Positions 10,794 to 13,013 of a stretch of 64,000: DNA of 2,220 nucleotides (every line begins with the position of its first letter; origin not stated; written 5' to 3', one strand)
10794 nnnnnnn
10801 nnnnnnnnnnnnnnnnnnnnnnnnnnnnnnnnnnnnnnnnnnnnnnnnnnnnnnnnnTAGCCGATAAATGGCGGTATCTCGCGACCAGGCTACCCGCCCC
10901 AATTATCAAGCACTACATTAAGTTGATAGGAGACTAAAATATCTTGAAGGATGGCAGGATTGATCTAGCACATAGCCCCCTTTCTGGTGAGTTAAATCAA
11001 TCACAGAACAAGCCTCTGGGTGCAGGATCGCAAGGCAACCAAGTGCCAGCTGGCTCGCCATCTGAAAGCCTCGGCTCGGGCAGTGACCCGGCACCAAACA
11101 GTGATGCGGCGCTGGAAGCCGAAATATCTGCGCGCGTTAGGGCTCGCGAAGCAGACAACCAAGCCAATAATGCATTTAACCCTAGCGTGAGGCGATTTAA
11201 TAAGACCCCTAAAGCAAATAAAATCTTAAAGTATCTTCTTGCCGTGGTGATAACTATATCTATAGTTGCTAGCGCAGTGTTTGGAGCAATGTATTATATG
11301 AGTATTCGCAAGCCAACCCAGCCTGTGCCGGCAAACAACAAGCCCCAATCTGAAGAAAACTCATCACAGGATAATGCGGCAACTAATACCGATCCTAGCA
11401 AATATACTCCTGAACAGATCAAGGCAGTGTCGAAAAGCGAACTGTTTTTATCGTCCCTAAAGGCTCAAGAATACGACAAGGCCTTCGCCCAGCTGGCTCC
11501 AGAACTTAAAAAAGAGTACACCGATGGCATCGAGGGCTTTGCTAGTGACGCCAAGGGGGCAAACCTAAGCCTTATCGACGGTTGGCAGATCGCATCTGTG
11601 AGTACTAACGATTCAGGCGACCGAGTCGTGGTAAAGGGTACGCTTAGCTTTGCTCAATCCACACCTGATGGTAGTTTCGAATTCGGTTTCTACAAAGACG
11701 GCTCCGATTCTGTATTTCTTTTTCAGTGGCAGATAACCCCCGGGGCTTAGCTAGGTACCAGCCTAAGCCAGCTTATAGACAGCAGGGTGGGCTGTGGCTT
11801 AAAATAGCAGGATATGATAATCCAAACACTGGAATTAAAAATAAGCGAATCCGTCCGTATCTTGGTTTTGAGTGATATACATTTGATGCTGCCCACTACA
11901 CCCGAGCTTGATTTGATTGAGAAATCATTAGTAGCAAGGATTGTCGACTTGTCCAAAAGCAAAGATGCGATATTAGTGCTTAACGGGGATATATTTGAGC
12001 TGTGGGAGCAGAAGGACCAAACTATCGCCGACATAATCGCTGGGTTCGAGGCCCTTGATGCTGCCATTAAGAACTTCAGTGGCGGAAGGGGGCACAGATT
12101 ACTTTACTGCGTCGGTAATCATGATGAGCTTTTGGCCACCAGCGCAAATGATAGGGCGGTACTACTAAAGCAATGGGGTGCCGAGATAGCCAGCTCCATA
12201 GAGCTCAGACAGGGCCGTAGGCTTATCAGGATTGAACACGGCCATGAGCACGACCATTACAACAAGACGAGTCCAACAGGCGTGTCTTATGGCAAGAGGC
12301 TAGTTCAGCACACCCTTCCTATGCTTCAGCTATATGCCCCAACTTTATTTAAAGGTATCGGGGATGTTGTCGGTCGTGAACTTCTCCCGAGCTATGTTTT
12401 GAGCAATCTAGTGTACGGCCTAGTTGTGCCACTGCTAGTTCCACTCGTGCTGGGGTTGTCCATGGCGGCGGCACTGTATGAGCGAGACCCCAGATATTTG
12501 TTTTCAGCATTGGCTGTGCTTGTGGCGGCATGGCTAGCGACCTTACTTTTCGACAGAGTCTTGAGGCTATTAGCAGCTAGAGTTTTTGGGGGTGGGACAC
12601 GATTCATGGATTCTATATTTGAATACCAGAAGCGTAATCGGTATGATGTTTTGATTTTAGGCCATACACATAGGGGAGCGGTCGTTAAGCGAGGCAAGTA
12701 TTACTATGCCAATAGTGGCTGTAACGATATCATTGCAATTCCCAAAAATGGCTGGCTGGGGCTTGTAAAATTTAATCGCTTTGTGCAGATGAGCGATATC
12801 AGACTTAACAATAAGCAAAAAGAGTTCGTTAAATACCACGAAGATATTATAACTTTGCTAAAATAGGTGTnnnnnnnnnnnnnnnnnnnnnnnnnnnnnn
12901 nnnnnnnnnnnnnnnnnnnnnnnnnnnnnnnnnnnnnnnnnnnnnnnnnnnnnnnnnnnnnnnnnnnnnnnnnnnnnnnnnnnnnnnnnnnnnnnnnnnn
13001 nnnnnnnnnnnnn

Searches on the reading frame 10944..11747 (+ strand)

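Call 4: search_protein_families(library=pfam, proteins=[window:10944-11747:+], max_evalue=1)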
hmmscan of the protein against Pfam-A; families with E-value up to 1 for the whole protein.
window:10944-11747:+ (268 aa): 1 family
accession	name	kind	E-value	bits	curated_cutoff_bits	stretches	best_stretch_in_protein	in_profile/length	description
PF21934.1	Yop-YscD_ppl_3rd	-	0.1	12.8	24.3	1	218-238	18-38/64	YscD/CdsD-like Bon-like domain 3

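Call 5: search_protein_families(library=ncbifam, proteins=[window:10944-11747:+], max_evalue=1)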
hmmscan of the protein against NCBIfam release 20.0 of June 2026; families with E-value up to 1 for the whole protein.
window:10944-11747:+ (268 aa): 9 families
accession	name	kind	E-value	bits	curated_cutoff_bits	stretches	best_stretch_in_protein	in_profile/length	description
NF041422.1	VirB10_subf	subfamily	0.00021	21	400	1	53-180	13-148/404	VirB10/TraB/TrbI family type IV secretion system protein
NF052259.1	SCO2584_fam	equivalog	0.0012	19.5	80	1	64-152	104-189/204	SCO2584 family spore wall biosynthesis protein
NF010008.0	PRK13481.1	equivalog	0.0015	17.9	270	1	70-124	15-69/269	glycosyltransferase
NF033598.2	elast_bind_EbpS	equivalog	0.0025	16.8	300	1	55-161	266-372/498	elastin-binding protein EbpS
NF005087.0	PRK06522.1-1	equivalog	0.0083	15.3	351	1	105-191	3-90/296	2-dehydropantoate 2-reductase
NF000471.1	vanY_of_D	exception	0.048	12.9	625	1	76-152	5-80/354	transpeptidase-like D-Ala-D-Ala carboxypeptidase VanY-D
NF002357.0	PRK01318.2-4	equivalog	0.066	11.9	479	1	103-181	11-90/532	membrane protein insertase YidC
NF052435.1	BamI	equivalog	0.09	12.6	180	1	102-197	8-100/226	biofilm-associated metzincin protease inhibitor BamI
NF047333.1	Chlam_inc_CT214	subfamily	0.11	11.6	90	1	98-173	28-103/500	CT214 family putative inclusion membrane protein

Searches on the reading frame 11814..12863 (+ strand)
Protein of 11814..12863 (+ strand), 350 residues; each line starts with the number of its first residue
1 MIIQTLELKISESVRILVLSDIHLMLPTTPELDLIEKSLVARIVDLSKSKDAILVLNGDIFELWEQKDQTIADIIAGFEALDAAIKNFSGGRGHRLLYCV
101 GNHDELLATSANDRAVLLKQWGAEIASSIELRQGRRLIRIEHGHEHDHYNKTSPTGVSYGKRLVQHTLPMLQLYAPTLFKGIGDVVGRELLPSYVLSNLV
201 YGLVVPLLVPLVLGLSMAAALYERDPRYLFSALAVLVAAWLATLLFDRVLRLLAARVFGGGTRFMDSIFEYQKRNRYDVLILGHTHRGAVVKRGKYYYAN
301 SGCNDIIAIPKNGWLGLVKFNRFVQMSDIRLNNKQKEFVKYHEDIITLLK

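Call 4: search_protein_families(library=pfam, proteins=[window:11814-12863:+], max_evalue=1)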
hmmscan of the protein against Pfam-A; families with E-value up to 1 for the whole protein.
window:11814-12863:+ (350 aa): 3 families
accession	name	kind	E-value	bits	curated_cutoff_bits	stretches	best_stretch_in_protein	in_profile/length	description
PF00149.33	Metallophos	-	3.9e-07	31.1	21.5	1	15-123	2-92/191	Calcineurin-like phosphoesterase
PF12850.12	Metallophos_2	-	6e-07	30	27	2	267-303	98-134/154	Calcineurin-like phosphoesterase superfamily domain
PF00528.27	BPD_transp_1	-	0.014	15.6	26.4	1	156-257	91-182/184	Binding-protein-dependent transport system inner membrane component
